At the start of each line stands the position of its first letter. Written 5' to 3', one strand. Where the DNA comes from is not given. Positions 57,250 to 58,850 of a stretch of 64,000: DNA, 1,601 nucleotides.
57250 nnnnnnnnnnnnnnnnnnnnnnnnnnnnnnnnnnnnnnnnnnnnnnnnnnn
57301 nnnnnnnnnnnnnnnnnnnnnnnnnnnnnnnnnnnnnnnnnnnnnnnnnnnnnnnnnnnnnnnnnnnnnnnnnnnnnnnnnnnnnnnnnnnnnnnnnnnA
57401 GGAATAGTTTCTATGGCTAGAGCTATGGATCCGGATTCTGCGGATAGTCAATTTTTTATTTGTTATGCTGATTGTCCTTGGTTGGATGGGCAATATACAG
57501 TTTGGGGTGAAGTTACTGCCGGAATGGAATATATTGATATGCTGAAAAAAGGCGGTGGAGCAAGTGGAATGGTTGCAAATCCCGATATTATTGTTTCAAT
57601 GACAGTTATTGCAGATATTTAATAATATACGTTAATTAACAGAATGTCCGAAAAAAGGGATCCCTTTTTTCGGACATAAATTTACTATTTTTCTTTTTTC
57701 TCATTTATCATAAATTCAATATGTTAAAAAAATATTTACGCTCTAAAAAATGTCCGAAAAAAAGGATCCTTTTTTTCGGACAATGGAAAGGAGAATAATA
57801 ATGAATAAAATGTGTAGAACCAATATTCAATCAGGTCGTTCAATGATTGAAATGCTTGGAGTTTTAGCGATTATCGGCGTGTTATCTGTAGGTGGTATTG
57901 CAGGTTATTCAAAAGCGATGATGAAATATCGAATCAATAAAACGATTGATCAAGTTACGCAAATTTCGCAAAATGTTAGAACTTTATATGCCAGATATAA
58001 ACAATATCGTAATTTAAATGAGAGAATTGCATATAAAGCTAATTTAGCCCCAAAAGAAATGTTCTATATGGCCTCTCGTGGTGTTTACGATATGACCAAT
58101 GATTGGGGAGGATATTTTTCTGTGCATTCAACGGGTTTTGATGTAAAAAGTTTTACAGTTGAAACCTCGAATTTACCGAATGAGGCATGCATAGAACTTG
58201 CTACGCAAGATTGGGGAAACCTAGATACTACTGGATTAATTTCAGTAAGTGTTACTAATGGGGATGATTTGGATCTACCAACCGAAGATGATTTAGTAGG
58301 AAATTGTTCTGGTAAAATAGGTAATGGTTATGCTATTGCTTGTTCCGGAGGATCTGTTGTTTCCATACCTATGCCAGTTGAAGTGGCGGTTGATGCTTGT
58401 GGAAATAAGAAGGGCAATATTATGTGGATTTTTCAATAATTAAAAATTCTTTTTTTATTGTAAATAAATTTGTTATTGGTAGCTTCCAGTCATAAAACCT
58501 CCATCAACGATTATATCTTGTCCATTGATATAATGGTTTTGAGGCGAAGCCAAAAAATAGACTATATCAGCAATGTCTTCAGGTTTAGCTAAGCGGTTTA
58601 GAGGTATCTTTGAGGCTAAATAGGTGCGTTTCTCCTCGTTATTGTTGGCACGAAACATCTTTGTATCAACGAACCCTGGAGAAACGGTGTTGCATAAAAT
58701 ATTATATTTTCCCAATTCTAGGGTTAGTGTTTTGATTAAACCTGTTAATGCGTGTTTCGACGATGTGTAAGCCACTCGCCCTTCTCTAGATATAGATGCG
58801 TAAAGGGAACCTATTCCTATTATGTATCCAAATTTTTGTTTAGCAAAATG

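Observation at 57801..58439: Orphan type IV pilin-like gene with an atypical +1 Arg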

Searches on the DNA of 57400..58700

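Call 83: search_rna_families(source=window, start=57400, end=58700, threshold=evalue, max_evalue=1)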
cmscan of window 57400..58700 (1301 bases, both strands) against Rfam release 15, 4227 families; matches with E-value up to 1: 22.
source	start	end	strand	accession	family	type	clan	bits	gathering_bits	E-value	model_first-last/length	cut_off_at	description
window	57644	57783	-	RF04205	MIR2606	Gene; miRNA;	-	36.8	139.7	0.0015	1-165/165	no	MIR2606 microRNA precursor family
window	57644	57782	-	RF04174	MIR4208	Gene; miRNA;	-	36.5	140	0.0015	1-191/191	no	MIR4208 microRNA precursor family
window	57647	57779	+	RF03839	MIR2599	Gene; miRNA;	-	36.2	120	6.4e-05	1-132/132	no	MIR2599 microRNA precursor family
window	57644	57783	+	RF04205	MIR2606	Gene; miRNA;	-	35.4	139.7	0.0031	1-165/165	no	MIR2606 microRNA precursor family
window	57645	57783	+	RF04174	MIR4208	Gene; miRNA;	-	33.1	140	0.0076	1-191/191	no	MIR4208 microRNA precursor family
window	57745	57829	-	RF00111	SdsR_RyeB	Gene; sRNA;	CL00105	31.4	38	0.0022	1-100/100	no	SdsR_RyeB RNA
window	57643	57782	-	RF03621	MIR4245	Gene; miRNA;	-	29.2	74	0.01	1-128/128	no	MIR4245 microRNA precursor family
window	57647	57780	-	RF01005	MIR530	Gene; miRNA;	-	28.7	85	0.0053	1-172/172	no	MIR530 microRNA precursor family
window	57644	57783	+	RF04278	MIR4372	Gene; miRNA;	CL00145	28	100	0.024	1-123/123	no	MIR4372 microRNA precursor family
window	57716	57800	+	RF02526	SSRC34_1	Gene; sRNA;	-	27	64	0.27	1-128/128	no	Streptococcus sRNA SSRC34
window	57645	57782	-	RF04128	MIR8562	Gene; miRNA;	-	26.1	211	0.025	1-242/242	no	MIR8562 microRNA precursor family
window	57645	57782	+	RF04134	MIR7504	Gene; miRNA;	-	26.1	83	0.055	1-124/124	no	MIR7504 microRNA precursor family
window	57636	57792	+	RF00125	IS128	Gene; sRNA;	-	24.2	80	0.02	1-209/209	no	IS128 RNA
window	58424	58524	-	RF01295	SCARNA7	Gene; snRNA; snoRNA; scaRNA;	-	23.4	65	0.0029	1-330/330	no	Small Cajal body-specific RNA 7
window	57747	57859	-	RF01775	RsaOG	Gene; sRNA;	-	23.1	50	0.66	1-147/147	no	RNA S.aureus Orsay G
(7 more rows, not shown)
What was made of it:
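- Tried and rejected: The sub-threshold hits are generic long-hairpin models such as plant miRNA precursors (call 83).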
